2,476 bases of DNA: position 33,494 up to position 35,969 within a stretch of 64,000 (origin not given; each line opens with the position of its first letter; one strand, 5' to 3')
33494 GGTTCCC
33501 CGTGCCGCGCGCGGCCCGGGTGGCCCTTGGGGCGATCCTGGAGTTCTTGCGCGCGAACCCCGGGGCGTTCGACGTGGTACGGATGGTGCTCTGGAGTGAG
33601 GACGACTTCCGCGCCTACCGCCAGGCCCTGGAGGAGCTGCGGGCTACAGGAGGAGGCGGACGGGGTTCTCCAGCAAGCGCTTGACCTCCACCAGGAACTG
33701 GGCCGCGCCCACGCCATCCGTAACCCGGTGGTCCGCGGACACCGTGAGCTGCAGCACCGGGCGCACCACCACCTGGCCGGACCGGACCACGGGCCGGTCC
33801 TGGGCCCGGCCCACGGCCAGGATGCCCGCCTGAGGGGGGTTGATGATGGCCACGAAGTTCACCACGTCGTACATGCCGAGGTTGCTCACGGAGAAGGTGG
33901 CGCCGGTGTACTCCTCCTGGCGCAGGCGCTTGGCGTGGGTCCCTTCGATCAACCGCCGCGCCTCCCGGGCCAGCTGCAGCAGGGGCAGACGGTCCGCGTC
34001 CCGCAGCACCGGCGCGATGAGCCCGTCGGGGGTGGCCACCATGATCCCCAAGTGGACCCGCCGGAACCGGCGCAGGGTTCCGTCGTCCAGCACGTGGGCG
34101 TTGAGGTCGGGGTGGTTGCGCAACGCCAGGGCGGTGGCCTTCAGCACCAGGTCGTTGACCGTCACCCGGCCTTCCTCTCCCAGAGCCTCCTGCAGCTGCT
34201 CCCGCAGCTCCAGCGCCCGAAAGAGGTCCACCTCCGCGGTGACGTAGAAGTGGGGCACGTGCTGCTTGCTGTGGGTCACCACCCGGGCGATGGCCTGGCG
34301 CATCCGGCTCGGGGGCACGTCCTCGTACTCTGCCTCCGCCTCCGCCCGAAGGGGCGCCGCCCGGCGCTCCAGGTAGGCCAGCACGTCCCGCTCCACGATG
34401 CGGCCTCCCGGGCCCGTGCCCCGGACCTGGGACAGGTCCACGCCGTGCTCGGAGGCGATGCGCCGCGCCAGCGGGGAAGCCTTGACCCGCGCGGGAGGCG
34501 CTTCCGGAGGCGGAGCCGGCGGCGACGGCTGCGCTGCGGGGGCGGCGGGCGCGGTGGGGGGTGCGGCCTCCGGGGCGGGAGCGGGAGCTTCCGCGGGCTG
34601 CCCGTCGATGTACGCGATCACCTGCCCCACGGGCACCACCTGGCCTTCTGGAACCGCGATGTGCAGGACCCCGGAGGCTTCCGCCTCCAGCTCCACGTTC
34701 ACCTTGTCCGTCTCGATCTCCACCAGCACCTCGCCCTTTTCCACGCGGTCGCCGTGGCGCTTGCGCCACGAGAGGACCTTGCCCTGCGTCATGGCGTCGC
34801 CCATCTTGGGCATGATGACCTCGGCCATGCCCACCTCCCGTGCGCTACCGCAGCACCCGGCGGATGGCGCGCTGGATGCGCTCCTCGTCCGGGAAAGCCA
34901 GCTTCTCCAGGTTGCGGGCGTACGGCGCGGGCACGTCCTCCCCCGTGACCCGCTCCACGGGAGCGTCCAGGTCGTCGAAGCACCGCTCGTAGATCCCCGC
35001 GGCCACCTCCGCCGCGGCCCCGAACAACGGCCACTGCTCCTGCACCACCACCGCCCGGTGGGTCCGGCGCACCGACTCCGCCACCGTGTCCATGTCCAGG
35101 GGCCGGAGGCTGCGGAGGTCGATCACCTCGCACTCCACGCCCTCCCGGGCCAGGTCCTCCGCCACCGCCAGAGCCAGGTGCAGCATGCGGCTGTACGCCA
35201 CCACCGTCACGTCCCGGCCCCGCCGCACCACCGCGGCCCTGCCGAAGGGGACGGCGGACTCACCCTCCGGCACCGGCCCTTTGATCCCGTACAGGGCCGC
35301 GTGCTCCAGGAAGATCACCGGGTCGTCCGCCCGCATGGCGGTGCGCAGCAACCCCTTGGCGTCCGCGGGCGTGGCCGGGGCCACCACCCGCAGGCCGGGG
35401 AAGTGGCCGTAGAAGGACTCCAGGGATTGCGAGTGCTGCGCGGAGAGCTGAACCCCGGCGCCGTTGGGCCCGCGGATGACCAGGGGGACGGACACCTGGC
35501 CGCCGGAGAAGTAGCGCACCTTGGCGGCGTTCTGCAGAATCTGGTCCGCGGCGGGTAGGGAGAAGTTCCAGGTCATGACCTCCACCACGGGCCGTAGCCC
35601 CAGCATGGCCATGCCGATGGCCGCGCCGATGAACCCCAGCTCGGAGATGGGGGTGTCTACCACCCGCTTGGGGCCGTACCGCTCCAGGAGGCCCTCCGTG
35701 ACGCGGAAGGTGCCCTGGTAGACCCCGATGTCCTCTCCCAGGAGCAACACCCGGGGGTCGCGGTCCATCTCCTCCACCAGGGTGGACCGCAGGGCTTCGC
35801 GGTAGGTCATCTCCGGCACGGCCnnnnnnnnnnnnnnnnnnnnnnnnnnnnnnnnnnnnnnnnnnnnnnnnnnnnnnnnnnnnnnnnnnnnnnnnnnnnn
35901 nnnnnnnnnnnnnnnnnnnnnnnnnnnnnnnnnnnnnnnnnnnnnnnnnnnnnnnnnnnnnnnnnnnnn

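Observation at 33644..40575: Single seven-gene operon fusing acetyl-CoA carboxylase (accDABC) to a 2-oxoacid dehydrogenase E1alpha-E1beta-E2 with no E3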

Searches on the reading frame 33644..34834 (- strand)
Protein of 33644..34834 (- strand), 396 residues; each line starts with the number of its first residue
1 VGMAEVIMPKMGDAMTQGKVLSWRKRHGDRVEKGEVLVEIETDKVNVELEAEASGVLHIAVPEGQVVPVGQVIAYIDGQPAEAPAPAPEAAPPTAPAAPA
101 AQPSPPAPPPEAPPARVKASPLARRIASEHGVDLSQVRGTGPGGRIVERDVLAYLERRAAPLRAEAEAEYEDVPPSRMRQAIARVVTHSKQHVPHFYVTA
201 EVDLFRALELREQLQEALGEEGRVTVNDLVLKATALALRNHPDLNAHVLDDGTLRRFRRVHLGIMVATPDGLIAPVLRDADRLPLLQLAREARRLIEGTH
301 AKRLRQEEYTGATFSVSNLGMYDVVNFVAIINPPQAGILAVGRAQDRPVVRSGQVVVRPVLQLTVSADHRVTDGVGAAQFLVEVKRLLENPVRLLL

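Call 3: search_protein_families(library=pfam, proteins=[window:33644-34834:-])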
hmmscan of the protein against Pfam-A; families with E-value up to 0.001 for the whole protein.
window:33644-34834:- (396 aa): 4 families
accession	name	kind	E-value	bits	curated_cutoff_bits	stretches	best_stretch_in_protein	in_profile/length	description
PF00198.28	2-oxoacid_dh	-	1.6e-77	260.6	23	1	168-396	2-232/232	2-oxoacid dehydrogenases acyltransferase (catalytic domain)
PF02817.22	E3_binding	-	3.1e-19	69.3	23.7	1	117-152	1-36/36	e3 binding domain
PF00364.28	Biotin_lipoyl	-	2.5e-18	66.1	22.1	1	5-76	2-73/73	Biotin-requiring enzyme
PF13533.13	Biotin_lipoyl_2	-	9.8e-06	25.7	29.8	0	16-41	7-32/32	Biotin-lipoyl like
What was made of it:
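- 33644..34828 (-): pdhC-like E2 dihydrolipoamide acyltransferase (394 aa): one lipoyl domain, an E3-binding domain and a catalytic domain. Pfam finds Biotin_lipoyl, E3_binding (3.1e-19) and 2-oxoacid_dh (1.6e-77) (call 3).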

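Call 4: search_protein_families(library=ncbifam, proteins=[window:33644-34834:-])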
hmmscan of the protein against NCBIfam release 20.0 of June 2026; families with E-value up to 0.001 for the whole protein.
window:33644-34834:- (396 aa): 18 families
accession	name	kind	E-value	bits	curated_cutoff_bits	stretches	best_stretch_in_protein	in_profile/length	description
TIGR01349.1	PDHac_trf_mito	equivalog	3e-109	366.1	445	1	6-396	2-437/437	pyruvate dehydrogenase complex dihydrolipoamide acetyltransferase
NF004309.0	PRK05704.1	equivalog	3.3e-81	273.7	449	1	3-396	2-406/408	2-oxoglutarate dehydrogenase complex dihydrolipoyllysine-residue succinyltransferase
TIGR01347.1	sucB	equivalog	3.5e-77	260.3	378.65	1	5-396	2-402/404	dihydrolipoyllysine-residue succinyltransferase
NF008814.0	PRK11854.1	equivalog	8.3e-74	249.1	722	1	3-395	207-636/637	pyruvate dehydrogenase complex dihydrolipoyllysine-residue acetyltransferase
TIGR01348.1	PDHac_trf_long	equivalog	9.6e-65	219.2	552.1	2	170-396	357-587/587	dihydrolipoyllysine-residue acetyltransferase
TIGR02927.1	SucB_Actino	equivalog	1.6e-63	215.4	423.45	2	176-390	348-570/579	2-oxoglutarate dehydrogenase, E2 component, dihydrolipoamide succinyltransferase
NF011416.0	PRK14843.1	equivalog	2.7e-54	184.4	429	1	116-395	48-346/347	dihydrolipoamide acetyltransferase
NF008815.0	PRK11857.1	equivalog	1.3e-46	159.4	378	2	162-391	72-302/308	dihydrolipoamide acetyltransferase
NF011457.0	PRK14875.1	equivalog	4.2e-26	91.8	307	1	4-157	4-127/372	acetoin dehydrogenase dihydrolipoyllysine-residue acetyltransferase subunit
NF008854.0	PRK11892.1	equivalog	4.7e-16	58.5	454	1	4-101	3-101/464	pyruvate dehydrogenase complex E1 component subunit beta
NF008907.0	PRK12270.1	equivalog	5.3e-13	47.6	878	1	90-389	71-362/1241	multifunctional oxoglutarate decarboxylase/oxoglutarate dehydrogenase thiamine pyrophosphate-binding subunit/dihydrolipoyllysine-residue suc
NF004547.1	PRK05889.1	equivalog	1.7e-06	28.1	75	1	19-76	12-70/71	biotin/lipoyl-binding carrier protein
TIGR01730.1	RND_mfp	subfamily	1.9e-06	27.1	94.9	0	16-52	33-69/322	efflux RND transporter periplasmic adaptor subunit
NF006761.0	PRK09282.1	domain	6.2e-06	25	402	1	15-76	527-589/591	pyruvate carboxylase subunit B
TIGR01108.1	oadA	equivalog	2.3e-05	23.1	756.5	1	15-73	523-582/582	sodium-extruding oxaloacetate decarboxylase subunit alpha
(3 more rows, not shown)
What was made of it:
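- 33644..34828 (-): TIGR01349 scores 366, below the cut-off of 445 (call 4).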

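Call 25: search_solved_structures(query=window:33644-34828:-, max_evalue=1e-10)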
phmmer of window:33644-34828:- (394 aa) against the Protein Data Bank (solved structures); distinct sequences matched with E-value up to 1e-10: 43.
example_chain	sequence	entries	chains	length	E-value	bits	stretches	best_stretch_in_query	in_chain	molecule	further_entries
7uom_01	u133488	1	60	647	2.7e-86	293.2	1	3-394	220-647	Acetyltransferase component of pyruvate dehydrogenase complex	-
8x03_A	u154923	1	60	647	1.1e-85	291.2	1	3-394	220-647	Acetyltransferase component of pyruvate dehydrogenase complex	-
9j1w_A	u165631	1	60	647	1.5e-84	287.4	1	3-394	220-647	Acetyltransferase component of pyruvate dehydrogenase complex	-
8piu_B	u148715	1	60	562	5.3e-84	285.6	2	3-394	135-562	Dihydrolipoyllysine-residue acetyltransferase component of pyruvate dehydrogenase complex,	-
6ct0_0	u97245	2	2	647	7.9e-84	285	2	3-394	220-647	Dihydrolipoyllysine-residue acetyltransferase component of pyruvate dehydrogenase complex,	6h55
6zlm_A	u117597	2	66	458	3.2e-67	230.4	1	4-394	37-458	Dihydrolipoyllysine-residue acetyltransferase component of pyruvate dehydrogenase complex,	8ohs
7bgj_A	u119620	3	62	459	9.3e-64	219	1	4-394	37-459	Acetyltransferase component of pyruvate dehydrogenase complex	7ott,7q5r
9y7v_D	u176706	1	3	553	1.6e-63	218.2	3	172-388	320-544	Dihydrolipoyllysine-residue acetyltransferase component of pyruvate dehydrogenase complex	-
3duf_I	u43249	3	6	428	2.8e-59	204.3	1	4-393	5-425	Dihydrolipoyllysine-residue acetyltransferase component of pyruvate dehydrogenase complex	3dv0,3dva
6h60_A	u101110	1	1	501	1.2e-57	198.9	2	160-392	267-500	Pyruvate dehydrogenase protein X component, mitochondrial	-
7b9k_A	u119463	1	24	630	2.9e-51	177.9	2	189-392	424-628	Dihydrolipoyllysine-residue acetyltransferase component of pyruvate dehydrogenase complex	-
9njt_A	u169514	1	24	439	4.2e-47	164.2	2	171-394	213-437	Dihydrolipoyllysine-residue succinyltransferase component of 2-oxoglutarate dehydrogenase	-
3b8k_A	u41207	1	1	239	6.7e-45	156.9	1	168-394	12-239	Dihydrolipoyllysine-residue acetyltransferase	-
6zlo_A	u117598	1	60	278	2.2e-41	145.4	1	161-394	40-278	Dihydrolipoyllysine-residue acetyltransferase component of pyruvate dehydrogenase complex,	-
7uol_D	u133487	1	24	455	3.7e-41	144.6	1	5-393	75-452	Dihydrolipoyllysine-residue succinyltransferase component of 2-oxoglutarate dehydrogenase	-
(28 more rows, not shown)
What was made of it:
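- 33644..34828 (-): The best solved relatives are mammalian PDH E2 at 293 bits, against 164 for OGDH E2 and 116 for BCKDH E2 (call 25).
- On Pyruvate dehydrogenase complex, alpha2beta2-E1 type: E2: 293 (PDH) against 164 (OGDH) and 116 (BCKDH) (call 25).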

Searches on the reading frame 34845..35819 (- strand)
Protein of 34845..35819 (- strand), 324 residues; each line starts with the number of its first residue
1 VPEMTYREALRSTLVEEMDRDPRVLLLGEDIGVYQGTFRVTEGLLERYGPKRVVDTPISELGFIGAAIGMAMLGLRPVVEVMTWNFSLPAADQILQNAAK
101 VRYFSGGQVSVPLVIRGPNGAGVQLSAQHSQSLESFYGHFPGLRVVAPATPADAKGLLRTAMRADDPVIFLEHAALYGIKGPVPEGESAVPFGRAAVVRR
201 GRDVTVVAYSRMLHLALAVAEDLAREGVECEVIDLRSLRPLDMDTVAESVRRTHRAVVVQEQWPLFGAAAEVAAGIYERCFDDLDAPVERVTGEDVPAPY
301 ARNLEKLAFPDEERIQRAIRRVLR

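Call 3: search_protein_families(library=pfam, proteins=[window:34845-35819:-])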
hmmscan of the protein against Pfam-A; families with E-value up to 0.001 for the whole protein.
window:34845-35819:- (324 aa): 2 families
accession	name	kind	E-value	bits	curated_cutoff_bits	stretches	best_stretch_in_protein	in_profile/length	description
PF02779.29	Transket_pyr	-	2.1e-44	151.7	27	1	3-177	2-172/174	Transketolase, pyrimidine binding domain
PF02780.25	Transketolase_C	-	1.5e-42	144.8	25.9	1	193-315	1-124/124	Transketolase, C-terminal domain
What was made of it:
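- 34845..35819 (-): pdhB-like E1 beta subunit (324 aa). Pfam finds Transket_pyr plus Transketolase_C (call 3).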

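Call 4: search_protein_families(library=ncbifam, proteins=[window:34845-35819:-])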
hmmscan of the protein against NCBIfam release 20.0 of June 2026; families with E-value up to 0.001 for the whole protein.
window:34845-35819:- (324 aa): 7 families
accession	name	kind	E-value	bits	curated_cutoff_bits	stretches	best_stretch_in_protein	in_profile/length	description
NF006667.0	PRK09212.1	subfamily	1.9e-139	464.1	321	1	1-323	1-323/327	pyruvate dehydrogenase complex E1 component subunit beta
NF008854.0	PRK11892.1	equivalog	2.3e-131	438.7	454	1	2-323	140-462/464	pyruvate dehydrogenase complex E1 component subunit beta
TIGR00204.1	dxs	equivalog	1.3e-21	76.8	465.95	1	6-277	312-570/616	1-deoxy-D-xylulose-5-phosphate synthase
NF004559.0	PRK05899.2-5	equivalog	1.8e-21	76.1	488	1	5-298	319-598/627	transketolase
NF003933.0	PRK05444.2-2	equivalog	8.4e-12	44.4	395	1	44-271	329-551/606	1-deoxy-D-xylulose-5-phosphate synthase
NF008968.0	PRK12315.1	subfamily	4.4e-11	41.7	510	1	4-268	279-528/582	1-deoxy-D-xylulose-5-phosphate synthase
NF004556.0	PRK05899.2-2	equivalog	4.9e-09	35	575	1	189-274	507-591/639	transketolase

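Call 56: list_cluster_members(proteins=[P0001, window:34845-35819:-])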
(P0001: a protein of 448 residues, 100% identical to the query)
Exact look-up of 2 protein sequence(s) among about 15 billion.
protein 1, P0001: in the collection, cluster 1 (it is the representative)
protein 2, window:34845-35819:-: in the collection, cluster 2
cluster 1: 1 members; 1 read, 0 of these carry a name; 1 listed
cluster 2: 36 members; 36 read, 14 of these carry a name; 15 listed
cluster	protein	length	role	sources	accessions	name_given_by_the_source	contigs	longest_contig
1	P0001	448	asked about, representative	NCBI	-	-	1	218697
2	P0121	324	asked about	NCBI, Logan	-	-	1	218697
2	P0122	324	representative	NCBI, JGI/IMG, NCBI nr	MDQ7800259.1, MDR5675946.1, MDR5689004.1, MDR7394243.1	MAG: alpha-ketoacid dehydrogenase subunit beta [Armatimonadota bacterium] | alpha-ketoacid dehydrogenase subunit beta [Armatimonadota bacterium]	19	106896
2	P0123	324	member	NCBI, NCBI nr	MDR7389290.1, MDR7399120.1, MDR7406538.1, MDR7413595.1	MAG: alpha-ketoacid dehydrogenase subunit beta [Armatimonadota bacterium] | alpha-ketoacid dehydrogenase subunit beta [Armatimonadota bacterium]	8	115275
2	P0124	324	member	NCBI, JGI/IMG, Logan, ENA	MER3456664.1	MAG: alpha-ketoacid dehydrogenase subunit beta [candidate division GAL15 bacterium]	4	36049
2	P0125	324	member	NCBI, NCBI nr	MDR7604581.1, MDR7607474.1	MAG: alpha-ketoacid dehydrogenase subunit beta [Armatimonadota bacterium] | alpha-ketoacid dehydrogenase subunit beta [Armatimonadota bacterium]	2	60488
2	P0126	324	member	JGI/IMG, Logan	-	pyruvate dehydrogenase E1 component beta subunit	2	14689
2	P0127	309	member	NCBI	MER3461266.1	MAG: alpha-ketoacid dehydrogenase subunit beta, partial [candidate division GAL15 ...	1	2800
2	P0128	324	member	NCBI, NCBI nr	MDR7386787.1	MAG: alpha-ketoacid dehydrogenase subunit beta [Armatimonadota bacterium] | alpha-ketoacid dehydrogenase subunit beta [Armatimonadota bacterium]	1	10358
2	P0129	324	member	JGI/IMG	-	pyruvate dehydrogenase E1 component beta subunit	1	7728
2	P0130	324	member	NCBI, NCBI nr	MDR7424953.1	MAG: alpha-ketoacid dehydrogenase subunit beta [Armatimonadota bacterium] | alpha-ketoacid dehydrogenase subunit beta [Armatimonadota bacterium]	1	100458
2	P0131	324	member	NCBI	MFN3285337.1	MAG: alpha-ketoacid dehydrogenase subunit beta [bacterium]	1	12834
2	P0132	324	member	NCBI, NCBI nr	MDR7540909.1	MAG: alpha-ketoacid dehydrogenase subunit beta [Armatimonadota bacterium] | alpha-ketoacid dehydrogenase subunit beta [Armatimonadota bacterium]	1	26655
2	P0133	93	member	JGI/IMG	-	pyruvate dehydrogenase E1 component beta subunit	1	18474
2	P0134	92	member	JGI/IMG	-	pyruvate dehydrogenase E1 component beta subunit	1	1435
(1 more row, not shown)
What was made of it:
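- JGI annotates the cluster members as PDH E1 beta (call 56).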

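Call 57: find_encoding_contigs(protein=window:34845-35819:-, flank=10000, max_places=2)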
Protein window:34845-35819:- (324 aa): 1 contig read that carries it; 1 place shown.
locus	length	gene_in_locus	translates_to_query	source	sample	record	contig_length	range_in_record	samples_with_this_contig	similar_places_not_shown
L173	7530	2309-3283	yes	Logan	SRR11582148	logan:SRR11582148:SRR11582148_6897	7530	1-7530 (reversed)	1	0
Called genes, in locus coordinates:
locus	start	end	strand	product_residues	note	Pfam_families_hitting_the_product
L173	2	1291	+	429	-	?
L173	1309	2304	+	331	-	PF00676:E1_dh, PF02775:TPP_enzyme_C (weak)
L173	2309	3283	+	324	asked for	PF02779:Transket_pyr, PF02780:Transketolase_C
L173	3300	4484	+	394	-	PF00364:Biotin_lipoyl, PF25997:BSH_YhbJ (weak), PF02817:E3_binding, PF00198:2-oxoacid_dh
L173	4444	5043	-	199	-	PF01661:Macro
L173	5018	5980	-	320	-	PF00480:ROK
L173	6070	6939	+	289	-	PF01145:Band_7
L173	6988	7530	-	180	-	?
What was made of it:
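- Checked: Independent gene calls on a public contig give the same E1alpha (331 aa), E1beta (324 aa), E2 (394 aa) and Macro (199 aa) (call 57).
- Tried and rejected: The E1beta look-up worked (call 57).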
